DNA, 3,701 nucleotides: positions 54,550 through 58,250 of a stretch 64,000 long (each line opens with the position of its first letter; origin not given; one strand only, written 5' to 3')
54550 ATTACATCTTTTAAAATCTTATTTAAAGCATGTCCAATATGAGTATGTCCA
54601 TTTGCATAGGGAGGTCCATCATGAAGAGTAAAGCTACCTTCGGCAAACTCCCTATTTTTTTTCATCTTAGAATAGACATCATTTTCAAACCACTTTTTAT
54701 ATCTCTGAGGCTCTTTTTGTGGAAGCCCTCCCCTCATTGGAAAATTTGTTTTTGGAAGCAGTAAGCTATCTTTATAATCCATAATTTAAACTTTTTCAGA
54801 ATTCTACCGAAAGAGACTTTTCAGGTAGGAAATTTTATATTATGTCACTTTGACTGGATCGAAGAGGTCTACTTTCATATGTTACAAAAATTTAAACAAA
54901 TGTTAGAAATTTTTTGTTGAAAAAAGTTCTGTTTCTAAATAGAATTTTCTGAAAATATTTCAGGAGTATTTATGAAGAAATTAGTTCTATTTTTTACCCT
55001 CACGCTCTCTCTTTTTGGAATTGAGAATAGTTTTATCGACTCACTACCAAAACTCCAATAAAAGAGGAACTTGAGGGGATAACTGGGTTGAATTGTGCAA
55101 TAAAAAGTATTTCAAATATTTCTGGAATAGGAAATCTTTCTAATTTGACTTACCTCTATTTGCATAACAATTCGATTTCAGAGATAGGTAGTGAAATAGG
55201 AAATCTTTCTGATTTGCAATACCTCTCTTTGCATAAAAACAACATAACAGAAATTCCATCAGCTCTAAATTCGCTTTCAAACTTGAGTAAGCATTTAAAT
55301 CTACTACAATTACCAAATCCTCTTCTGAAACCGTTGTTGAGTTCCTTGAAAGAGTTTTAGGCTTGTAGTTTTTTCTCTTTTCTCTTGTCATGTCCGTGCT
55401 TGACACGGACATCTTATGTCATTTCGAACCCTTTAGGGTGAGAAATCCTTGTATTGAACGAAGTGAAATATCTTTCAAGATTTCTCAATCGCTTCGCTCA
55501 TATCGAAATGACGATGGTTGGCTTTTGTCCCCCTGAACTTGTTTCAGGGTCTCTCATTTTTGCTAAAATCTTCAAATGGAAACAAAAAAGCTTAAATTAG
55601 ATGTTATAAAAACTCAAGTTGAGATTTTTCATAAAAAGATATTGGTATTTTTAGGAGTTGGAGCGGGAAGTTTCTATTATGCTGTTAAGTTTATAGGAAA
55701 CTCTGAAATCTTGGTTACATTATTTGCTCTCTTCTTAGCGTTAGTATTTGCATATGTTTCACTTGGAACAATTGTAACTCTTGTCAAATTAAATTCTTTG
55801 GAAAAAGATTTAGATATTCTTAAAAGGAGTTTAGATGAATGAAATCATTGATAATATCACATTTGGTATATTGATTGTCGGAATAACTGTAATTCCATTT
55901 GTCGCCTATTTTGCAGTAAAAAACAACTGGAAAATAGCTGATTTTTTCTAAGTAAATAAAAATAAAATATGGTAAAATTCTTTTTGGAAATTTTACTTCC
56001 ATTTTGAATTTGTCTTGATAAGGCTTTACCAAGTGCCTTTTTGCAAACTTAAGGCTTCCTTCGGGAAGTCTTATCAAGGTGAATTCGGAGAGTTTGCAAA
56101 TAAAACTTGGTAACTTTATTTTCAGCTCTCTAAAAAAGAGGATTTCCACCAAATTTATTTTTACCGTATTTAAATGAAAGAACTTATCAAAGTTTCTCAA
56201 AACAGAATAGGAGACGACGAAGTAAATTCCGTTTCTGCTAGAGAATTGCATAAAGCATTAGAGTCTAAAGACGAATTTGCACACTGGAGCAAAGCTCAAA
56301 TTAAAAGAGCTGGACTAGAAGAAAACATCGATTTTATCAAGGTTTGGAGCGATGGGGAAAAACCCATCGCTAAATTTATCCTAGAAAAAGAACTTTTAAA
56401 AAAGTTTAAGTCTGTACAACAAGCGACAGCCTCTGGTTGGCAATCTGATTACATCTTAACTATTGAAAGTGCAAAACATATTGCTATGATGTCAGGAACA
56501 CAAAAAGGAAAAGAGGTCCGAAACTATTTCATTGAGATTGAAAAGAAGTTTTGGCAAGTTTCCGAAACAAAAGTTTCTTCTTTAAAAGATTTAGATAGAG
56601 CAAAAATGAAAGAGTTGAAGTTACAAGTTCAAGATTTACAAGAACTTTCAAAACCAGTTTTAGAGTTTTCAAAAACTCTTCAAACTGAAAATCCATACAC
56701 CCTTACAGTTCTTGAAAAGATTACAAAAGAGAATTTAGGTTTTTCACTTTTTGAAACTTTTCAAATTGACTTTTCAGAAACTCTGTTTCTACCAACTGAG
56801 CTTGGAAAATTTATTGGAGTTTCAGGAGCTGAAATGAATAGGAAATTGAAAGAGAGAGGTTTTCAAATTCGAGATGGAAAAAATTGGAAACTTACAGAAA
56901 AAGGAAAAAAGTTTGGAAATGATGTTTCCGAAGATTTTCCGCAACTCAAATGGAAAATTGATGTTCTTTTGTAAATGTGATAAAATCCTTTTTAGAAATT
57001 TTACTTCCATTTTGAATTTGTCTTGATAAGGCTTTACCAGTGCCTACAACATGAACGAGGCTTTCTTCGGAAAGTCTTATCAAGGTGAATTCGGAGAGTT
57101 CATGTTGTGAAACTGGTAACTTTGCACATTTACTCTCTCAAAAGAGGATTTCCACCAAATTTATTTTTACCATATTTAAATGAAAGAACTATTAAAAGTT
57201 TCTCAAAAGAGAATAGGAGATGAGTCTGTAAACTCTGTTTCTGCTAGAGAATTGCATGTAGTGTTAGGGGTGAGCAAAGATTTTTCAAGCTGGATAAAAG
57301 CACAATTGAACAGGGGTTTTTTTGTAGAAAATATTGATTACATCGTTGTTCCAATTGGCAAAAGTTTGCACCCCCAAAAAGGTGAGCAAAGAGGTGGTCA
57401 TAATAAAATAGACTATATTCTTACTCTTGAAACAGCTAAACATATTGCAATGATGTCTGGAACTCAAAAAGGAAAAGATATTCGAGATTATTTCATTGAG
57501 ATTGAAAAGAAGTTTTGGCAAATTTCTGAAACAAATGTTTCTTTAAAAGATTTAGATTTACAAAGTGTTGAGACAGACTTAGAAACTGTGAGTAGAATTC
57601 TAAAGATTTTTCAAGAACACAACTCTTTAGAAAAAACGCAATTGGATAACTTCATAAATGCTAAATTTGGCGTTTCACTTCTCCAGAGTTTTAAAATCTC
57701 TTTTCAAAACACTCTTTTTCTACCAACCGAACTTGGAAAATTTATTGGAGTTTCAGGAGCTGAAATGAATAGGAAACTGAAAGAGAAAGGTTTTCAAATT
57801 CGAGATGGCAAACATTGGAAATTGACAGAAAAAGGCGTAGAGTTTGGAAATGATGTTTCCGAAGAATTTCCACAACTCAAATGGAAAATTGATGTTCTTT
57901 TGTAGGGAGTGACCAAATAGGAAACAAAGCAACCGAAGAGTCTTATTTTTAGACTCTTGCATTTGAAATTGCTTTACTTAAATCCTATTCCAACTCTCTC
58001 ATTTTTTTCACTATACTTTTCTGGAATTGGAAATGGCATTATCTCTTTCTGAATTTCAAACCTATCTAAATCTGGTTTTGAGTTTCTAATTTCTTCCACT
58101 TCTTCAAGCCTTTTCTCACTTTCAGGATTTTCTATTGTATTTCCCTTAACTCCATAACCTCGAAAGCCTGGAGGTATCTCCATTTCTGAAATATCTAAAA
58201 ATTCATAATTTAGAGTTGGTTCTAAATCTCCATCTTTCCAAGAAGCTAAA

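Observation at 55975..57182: Paralogous ~100-nt structured element before each of two tandem antirepressor genes, with stem covariation and one wholesale stem swap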

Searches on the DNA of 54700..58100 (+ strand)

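Call 6: search_rna_families(source=window, start=54700, end=58100, threshold=evalue, max_evalue=10, show_alignments=3)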
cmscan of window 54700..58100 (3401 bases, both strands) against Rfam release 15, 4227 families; matches with E-value up to 10: 11.
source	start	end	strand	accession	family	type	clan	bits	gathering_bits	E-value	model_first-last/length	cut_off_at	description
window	57844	57917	+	RF00049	SNORD36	Gene; snRNA; snoRNA; CD-box;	CL00051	24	30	1.2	1-77/77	no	Small nucleolar RNA SNORD36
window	56574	56623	-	RF01536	TB10Cs5H3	Gene; snRNA; snoRNA; HACA-box;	-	19.5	45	1.9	1-70/70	no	Trypanosomatid snoRNA TB10Cs5H3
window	56847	57009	+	RF02995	IMES-5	Gene; sRNA;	-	19.2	96.1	1.6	1-150/150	no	IMES-5 RNA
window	56632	56709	-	RF00727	bantam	Gene; miRNA;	CL00091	18.3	61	6.8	1-82/82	no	bantam microRNA precursor family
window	55999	56084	-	RF02955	EGFOA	Gene; sRNA;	-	18.1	37.7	4.1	1-108/108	no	EGFOA RNA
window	54995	55072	-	RF04109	mir-1305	Gene; miRNA;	-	18.1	63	7.4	1-83/83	no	mir-1305 microRNA precursor family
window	54991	55084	-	RF00845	MIR158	Gene; miRNA;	-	18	67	7.4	1-100/100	no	MIR158 microRNA precursor family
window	54937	55086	+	RF01255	snR35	Gene; snRNA; snoRNA; HACA-box;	CL00028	16.5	40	2.6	1-204/204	no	Small nucleolar RNA snR35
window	57044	57192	+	RF02082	STnc540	Gene; sRNA;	-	15.3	38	6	1-202/202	no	Enterobacterial sRNA STnc540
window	55988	56040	+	RF00066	U7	Gene; snRNA;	-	14.7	34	8.9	1-62/62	no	U7 small nuclear RNA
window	55326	55391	-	RF02202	UCA1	Gene; lncRNA;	-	13.8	80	5.3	1-75/75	no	Urothelial cancer associated 1 conserved region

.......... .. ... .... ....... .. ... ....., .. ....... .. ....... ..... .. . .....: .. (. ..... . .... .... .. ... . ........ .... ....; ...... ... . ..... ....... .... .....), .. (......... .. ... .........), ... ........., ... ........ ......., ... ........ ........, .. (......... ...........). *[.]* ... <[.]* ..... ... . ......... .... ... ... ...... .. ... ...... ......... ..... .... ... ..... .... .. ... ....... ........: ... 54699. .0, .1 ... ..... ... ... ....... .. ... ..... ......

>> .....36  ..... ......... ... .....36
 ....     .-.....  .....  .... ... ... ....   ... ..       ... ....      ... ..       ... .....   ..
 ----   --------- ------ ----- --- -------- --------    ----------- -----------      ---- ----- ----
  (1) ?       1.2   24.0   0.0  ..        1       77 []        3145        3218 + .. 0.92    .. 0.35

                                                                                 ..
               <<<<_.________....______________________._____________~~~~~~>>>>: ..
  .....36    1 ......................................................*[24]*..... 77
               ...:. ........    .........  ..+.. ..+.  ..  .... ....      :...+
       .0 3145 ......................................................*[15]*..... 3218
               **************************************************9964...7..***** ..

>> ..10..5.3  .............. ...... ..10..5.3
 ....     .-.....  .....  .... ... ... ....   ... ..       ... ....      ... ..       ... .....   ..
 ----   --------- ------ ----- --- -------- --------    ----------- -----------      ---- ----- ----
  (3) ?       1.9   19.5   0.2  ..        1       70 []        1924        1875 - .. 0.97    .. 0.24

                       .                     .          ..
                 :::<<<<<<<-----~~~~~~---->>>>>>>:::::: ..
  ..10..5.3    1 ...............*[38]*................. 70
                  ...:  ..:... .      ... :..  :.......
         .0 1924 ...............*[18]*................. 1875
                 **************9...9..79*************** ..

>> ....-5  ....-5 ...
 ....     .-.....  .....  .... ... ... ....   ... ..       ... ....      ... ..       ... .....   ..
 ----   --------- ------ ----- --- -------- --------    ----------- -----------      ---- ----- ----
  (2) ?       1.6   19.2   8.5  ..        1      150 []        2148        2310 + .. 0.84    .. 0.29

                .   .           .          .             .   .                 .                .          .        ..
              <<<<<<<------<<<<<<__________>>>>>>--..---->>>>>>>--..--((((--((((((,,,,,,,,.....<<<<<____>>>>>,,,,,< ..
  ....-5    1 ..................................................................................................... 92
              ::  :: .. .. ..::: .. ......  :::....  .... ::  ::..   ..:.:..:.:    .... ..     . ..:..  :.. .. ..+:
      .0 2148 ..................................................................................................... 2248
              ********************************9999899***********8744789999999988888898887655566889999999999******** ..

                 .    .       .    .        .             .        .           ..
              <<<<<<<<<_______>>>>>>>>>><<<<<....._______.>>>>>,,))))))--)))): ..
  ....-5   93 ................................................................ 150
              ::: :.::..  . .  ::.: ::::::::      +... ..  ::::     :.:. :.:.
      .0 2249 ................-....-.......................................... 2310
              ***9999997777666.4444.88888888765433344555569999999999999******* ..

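Call 38: build_rna_model(alignment_id=A4, structure=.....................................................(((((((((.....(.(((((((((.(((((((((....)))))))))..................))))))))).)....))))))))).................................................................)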
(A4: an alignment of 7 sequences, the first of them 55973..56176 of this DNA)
Model R1 built from alignment A4 (7 sequences, 208 columns); structure: as given.
model positions 206; base pairs 28; branch points 0; effective number of sequences 1.34; information 0.59 bits per position. Calibrated on 0.2 Mb of random sequence (short: E-values are rough).
structure used (alignment columns):
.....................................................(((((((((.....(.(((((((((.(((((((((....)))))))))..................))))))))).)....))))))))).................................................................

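Call 41: search_with_rna_model(model_id=R1, sources=[window, L001, L002, L003, L004, L006, L007, L008, L009, L010, L014, L016, L017, L018, L022, L028, L032, L033, L036, L037, L038], max_evalue=10)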
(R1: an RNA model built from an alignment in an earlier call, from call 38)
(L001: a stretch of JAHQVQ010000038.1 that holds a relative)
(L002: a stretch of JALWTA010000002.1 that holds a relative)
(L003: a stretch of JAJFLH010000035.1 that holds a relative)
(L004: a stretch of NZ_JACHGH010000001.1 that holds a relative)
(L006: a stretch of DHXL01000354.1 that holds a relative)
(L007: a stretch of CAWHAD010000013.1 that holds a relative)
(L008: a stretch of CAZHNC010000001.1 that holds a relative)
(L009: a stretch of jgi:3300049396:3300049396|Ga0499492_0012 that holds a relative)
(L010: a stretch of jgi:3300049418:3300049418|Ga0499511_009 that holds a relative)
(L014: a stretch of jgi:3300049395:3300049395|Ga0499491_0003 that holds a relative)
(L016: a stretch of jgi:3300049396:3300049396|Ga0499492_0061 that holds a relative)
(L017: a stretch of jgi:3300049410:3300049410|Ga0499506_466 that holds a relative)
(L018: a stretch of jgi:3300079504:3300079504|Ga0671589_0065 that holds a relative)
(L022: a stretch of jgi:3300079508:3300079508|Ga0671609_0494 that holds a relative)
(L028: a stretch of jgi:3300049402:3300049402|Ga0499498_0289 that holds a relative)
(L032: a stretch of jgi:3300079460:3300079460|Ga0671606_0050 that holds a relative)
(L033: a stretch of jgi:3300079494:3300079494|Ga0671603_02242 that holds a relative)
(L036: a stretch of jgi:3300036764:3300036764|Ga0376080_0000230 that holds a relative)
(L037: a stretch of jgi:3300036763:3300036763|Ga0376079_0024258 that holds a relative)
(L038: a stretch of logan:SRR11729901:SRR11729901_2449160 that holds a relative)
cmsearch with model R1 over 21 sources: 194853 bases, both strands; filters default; matches with E-value up to 10: 83.
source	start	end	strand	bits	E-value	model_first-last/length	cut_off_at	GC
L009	3799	4003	+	250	2.3e-37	1-206/206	no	0.3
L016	3798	4003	+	247.7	5.3e-37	1-206/206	no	0.33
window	55973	56176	+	247.1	6.7e-37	1-206/206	no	0.31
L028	2794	2997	+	247.1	6.7e-37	1-206/206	no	0.31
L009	2879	3085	+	246.9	7.3e-37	1-206/206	no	0.32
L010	3801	4003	+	232.3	1.5e-34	1-206/206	no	0.32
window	56981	57182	+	227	1.1e-33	1-206/206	no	0.33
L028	3802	4003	+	227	1.1e-33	1-206/206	no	0.33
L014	3810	4002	+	196.7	7.3e-29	1-206/206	no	0.34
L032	2799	3003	+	95.7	9.6e-13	1-206/206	no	0.3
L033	2799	3003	+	95.7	9.6e-13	1-206/206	no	0.3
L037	1981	2189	+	66.2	4.7e-08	1-206/206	no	0.31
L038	23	231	+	66.2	4.7e-08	1-206/206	no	0.31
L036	2795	3003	+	66.2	4.7e-08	1-206/206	no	0.31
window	55960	56110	-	26.4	0.11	1-206/206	no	0.32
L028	2781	2931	-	26.4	0.11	1-206/206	no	0.32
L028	3409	3483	-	21.4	0.67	1-206/206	no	0.28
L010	5144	5237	-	21.4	0.68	1-206/206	no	0.31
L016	4105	4267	-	21.2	0.72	1-206/206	no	0.36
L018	1378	1484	-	19.9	1.2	1-206/206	no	0.29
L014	4376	4450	-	19.9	1.2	1-206/206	no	0.25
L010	2828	2892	+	19.5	1.4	1-206/206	no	0.37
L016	2763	2827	+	19.5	1.4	1-206/206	no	0.37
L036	5839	5932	-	19.1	1.6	1-206/206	no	0.31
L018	4456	4586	-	18.7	1.8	1-206/206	no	0.29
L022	906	1036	-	18.7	1.8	1-206/206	no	0.29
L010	1818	1929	-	18.6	1.9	1-206/206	no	0.29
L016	4397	4471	-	18.5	1.9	1-206/206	no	0.27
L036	6352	6466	-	18.4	2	1-206/206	no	0.33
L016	1753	1863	-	17.7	2.7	1-206/206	no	0.31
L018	3404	3482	-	17.6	2.7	1-206/206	no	0.25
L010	347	442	-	17.4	2.9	1-206/206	no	0.33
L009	2866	3069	-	17.1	3.2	1-206/206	no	0.33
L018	5833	6056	-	17.1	3.3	1-206/206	no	0.31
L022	2283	2506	-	17.1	3.3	1-206/206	no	0.31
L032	5710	5826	-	17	3.4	1-206/206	no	0.28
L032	3838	3926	-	16.9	3.5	1-206/206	no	0.24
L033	3838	3926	-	16.9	3.5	1-206/206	no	0.24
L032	5034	5122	-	16.9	3.5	1-206/206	no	0.24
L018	6780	6886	-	16.8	3.7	1-206/206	no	0.27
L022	3230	3336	-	16.8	3.7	1-206/206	no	0.27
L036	596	760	-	16.7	3.7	1-206/206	no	0.31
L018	3281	3388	-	16.7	3.8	1-206/206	no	0.3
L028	2566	2654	-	16.7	3.8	1-206/206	no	0.25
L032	2809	2987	-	16.6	3.9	1-206/206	no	0.31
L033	2809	2987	-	16.6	3.9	1-206/206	no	0.31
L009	3757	3936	-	16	4.8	1-206/206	no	0.32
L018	6808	6900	+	16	4.9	1-206/206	no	0.31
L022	3258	3350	+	16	4.9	1-206/206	no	0.31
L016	282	377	-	15.8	5.3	1-206/206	no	0.34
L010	1336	1455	-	15.4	6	1-206/206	no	0.31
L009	578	649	-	15.2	6.7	1-206/206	no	0.19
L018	6394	6499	-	15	7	1-206/206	no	0.26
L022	2844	2949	-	15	7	1-206/206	no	0.26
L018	3294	3413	+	15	7.1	1-206/206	no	0.31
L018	2543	2651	-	14.8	7.7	1-206/206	no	0.31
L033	4930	5074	-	14.6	8.2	1-206/206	no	0.29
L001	2102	2162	-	14.5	8.5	1-206/206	no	0.21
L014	4923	5033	+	14.5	8.5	1-206/206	no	0.27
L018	1976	2107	-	14.4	8.9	1-206/206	no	0.33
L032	5209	5265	-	14.3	9.2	1-206/206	no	0.25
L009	2000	2163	-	14.1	10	1-206/206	no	0.32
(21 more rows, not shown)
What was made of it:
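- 55986..56173 (+): Leader RNA, copy 1 (about 188 nt, from the predicted start to the base before the ant1 AUG). Covariance model R1 scores 247 bits (call 41).
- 56994..57179 (+): Leader RNA, copy 2. R1 scores 227 bits (call 41).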
